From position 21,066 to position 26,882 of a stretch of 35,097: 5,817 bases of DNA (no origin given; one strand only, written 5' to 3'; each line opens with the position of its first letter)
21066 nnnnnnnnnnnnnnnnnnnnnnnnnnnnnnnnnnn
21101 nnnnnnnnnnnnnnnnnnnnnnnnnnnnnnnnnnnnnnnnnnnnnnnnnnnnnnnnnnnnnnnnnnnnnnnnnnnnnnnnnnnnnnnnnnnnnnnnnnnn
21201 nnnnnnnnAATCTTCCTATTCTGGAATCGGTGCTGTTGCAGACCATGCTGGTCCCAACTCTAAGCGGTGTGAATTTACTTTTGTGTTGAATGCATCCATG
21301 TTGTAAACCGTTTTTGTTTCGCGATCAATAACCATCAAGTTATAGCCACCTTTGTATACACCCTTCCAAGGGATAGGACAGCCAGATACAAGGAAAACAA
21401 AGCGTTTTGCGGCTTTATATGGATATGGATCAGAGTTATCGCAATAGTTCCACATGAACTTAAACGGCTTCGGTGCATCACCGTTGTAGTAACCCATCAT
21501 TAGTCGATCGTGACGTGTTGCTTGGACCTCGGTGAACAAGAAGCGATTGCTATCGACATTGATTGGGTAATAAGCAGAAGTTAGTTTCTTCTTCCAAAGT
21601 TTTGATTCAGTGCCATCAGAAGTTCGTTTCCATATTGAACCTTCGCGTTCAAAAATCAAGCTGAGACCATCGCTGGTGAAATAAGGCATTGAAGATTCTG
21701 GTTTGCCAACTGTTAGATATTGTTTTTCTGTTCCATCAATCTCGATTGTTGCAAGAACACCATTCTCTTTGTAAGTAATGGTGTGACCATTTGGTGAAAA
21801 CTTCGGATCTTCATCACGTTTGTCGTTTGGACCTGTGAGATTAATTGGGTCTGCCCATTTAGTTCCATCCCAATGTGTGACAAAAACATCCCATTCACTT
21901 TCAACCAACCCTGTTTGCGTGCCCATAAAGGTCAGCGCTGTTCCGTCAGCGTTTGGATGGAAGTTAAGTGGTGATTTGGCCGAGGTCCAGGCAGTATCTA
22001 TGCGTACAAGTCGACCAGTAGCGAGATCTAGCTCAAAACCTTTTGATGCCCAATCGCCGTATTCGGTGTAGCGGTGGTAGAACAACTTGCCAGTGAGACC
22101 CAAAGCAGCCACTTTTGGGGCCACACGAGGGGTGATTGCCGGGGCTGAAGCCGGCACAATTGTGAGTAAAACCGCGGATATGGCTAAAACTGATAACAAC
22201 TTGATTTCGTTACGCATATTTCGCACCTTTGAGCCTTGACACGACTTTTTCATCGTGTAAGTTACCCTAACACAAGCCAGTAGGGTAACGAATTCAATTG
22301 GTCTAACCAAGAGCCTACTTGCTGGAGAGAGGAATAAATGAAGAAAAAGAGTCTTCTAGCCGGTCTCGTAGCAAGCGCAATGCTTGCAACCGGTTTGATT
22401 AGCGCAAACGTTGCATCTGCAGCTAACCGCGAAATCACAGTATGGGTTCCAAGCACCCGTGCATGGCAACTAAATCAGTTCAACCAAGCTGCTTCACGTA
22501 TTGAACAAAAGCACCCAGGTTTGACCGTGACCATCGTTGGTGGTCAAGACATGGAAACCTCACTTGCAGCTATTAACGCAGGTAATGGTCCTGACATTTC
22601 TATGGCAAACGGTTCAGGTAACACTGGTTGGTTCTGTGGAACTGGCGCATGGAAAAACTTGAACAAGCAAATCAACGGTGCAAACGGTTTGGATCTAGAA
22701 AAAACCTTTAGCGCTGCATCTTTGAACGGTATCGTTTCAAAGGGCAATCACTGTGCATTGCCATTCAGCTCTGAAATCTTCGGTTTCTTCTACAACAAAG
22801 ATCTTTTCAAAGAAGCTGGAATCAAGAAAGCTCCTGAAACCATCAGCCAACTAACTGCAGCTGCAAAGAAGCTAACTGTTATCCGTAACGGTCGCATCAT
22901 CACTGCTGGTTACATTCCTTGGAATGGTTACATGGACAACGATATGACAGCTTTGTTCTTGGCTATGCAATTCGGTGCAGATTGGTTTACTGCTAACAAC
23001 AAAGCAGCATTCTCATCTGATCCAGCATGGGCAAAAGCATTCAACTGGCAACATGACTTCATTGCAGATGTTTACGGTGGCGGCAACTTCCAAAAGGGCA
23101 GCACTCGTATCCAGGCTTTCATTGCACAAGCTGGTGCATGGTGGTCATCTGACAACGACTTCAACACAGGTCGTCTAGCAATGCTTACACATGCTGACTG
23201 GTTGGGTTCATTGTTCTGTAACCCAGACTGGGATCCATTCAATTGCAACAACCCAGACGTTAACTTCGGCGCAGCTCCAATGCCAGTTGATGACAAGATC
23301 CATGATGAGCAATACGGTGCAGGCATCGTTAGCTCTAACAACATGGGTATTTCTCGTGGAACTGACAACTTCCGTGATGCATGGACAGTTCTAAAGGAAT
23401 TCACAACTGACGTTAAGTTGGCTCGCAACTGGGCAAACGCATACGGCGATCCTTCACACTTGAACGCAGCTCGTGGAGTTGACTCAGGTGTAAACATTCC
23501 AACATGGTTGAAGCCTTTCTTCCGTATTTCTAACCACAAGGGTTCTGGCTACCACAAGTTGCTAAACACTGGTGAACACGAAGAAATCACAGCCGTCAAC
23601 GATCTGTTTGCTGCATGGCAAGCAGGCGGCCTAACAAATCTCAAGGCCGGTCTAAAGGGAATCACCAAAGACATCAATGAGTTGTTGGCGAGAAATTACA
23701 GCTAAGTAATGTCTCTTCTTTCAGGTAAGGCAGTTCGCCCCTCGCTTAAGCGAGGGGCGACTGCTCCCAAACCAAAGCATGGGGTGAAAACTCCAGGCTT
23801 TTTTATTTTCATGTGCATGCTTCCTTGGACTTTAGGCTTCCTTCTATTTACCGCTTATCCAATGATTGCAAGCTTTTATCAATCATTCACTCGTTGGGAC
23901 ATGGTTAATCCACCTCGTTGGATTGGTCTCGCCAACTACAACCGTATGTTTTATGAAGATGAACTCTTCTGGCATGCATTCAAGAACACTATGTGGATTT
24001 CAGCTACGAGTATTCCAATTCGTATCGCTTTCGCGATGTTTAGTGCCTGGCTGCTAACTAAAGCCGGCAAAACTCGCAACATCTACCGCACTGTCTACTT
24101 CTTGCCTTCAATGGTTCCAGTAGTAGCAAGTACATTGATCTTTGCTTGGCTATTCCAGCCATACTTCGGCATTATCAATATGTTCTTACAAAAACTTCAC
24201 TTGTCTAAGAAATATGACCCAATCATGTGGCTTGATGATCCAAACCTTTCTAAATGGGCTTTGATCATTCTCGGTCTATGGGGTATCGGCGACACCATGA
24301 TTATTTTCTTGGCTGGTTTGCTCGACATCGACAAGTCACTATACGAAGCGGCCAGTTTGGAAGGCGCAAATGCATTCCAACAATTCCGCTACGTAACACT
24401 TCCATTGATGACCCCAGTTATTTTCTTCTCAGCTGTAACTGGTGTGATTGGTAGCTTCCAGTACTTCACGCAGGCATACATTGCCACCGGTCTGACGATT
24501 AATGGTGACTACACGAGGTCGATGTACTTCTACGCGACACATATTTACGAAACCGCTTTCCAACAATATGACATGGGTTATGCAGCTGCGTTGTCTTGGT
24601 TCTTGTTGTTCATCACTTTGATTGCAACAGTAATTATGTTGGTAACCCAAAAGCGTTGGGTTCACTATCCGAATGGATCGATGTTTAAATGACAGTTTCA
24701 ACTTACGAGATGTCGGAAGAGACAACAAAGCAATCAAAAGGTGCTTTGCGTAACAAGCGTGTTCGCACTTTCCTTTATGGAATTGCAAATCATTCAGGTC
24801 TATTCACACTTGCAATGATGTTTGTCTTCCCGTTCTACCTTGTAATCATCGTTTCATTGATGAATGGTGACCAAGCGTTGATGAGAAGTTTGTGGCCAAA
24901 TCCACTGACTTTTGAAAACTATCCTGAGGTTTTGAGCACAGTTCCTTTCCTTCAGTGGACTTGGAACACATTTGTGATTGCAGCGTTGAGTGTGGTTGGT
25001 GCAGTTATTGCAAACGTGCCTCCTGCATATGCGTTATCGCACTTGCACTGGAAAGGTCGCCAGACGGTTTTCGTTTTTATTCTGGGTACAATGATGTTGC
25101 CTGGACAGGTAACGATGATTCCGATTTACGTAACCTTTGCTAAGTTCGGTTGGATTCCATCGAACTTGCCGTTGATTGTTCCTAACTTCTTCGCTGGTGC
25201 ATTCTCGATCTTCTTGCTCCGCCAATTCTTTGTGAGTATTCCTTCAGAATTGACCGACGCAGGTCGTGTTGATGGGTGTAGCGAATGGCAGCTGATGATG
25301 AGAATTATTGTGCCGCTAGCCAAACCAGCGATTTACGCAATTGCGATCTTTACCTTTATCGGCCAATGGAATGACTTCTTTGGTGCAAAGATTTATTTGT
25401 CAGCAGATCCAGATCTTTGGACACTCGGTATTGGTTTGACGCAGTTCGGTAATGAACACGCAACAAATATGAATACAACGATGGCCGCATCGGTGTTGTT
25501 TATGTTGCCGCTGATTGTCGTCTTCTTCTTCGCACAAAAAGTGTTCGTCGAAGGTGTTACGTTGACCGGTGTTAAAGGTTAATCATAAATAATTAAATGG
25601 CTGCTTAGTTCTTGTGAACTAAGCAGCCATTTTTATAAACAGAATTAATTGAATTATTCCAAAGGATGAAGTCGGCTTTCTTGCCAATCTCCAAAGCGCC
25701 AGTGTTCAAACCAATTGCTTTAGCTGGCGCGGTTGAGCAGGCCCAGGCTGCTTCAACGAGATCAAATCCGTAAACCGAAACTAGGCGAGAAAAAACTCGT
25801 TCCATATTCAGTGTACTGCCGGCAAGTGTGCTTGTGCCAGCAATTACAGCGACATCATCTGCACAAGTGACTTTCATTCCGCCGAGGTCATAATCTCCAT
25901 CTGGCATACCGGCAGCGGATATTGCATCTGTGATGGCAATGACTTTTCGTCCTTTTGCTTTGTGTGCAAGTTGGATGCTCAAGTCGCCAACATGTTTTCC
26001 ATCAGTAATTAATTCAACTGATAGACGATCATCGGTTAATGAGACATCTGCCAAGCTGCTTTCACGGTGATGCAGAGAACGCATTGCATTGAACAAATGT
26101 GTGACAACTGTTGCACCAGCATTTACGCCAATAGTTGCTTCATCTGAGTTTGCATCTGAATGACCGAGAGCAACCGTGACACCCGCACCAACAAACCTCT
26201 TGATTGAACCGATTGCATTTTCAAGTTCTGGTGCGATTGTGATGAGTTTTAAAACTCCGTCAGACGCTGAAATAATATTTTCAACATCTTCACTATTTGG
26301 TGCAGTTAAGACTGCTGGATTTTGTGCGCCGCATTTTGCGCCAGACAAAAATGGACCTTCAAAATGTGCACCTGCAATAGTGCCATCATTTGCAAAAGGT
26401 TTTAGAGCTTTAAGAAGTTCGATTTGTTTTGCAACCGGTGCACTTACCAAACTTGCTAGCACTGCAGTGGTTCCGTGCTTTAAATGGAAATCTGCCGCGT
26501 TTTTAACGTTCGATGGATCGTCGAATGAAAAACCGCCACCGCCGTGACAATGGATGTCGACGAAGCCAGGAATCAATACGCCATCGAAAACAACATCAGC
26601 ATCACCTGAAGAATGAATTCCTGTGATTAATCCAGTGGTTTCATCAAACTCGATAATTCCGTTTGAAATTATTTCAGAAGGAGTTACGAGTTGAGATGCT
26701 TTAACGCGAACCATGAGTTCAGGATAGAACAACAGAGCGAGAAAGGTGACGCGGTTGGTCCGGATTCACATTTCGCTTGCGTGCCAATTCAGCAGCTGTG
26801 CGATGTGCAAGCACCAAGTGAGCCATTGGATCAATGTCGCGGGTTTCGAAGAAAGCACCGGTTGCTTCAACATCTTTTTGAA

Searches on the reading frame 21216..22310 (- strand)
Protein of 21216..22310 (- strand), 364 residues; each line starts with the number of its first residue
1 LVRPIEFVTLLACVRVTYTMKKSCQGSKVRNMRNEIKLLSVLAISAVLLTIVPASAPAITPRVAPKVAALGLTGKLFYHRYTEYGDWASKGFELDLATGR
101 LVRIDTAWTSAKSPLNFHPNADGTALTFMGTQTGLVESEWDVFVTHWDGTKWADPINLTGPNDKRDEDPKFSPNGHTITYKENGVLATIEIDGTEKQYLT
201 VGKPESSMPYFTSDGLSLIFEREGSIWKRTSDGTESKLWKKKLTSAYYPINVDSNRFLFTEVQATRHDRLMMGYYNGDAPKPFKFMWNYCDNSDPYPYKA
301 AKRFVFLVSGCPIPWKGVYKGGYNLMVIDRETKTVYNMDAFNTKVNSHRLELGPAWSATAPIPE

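Call 14: search_protein_families(library=pfam, proteins=[window:21216-22310:-], max_evalue=0.01)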
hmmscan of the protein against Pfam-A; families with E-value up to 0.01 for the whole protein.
window:21216-22310:- (364 aa): 1 family
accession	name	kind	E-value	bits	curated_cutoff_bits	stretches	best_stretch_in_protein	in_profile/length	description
PF07676.18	PD40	-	0.0025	18.2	20.9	0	206-225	11-30/38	WD40-like Beta Propeller Repeat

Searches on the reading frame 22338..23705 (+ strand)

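Call 14: search_protein_families(library=pfam, proteins=[window:22338-23705:+], max_evalue=0.01)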
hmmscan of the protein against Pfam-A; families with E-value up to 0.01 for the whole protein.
window:22338-23705:+ (455 aa): 1 family
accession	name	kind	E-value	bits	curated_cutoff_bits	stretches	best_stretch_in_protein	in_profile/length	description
PF01547.30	SBP_bac_1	-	1.9e-23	84.4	26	1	47-356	9-301/307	Bacterial extracellular solute-binding protein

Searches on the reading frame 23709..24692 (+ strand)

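Call 14: search_protein_families(library=pfam, proteins=[window:23709-24692:+], max_evalue=0.01)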
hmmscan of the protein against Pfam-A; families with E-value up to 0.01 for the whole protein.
window:23709-24692:+ (327 aa): 1 family
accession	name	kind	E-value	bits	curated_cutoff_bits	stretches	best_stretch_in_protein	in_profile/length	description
PF00528.27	BPD_transp_1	-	1e-15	58.4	26.4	1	106-316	2-181/184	Binding-protein-dependent transport system inner membrane component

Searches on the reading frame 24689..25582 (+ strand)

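Call 14: search_protein_families(library=pfam, proteins=[window:24689-25582:+], max_evalue=0.01)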
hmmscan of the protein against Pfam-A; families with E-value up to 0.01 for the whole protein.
window:24689-25582:+ (297 aa): 1 family
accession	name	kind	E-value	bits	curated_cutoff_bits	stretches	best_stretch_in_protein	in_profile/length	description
PF00528.27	BPD_transp_1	-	3.6e-18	66.4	26.4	1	117-289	10-181/184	Binding-protein-dependent transport system inner membrane component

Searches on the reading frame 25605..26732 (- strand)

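Call 14: search_protein_families(library=pfam, proteins=[window:25605-26732:-], max_evalue=0.01)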
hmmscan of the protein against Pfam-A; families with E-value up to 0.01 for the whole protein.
window:25605-26732:- (375 aa): 2 families
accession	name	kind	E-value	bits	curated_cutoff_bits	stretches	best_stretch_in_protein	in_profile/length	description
PF01979.26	Amidohydro_1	-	1.4e-20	74.3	25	1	52-369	1-333/345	Amidohydrolase family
PF07969.17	Amidohydro_3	-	3.4e-08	33.8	29.7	1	323-362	407-448/472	Amidohydrolase family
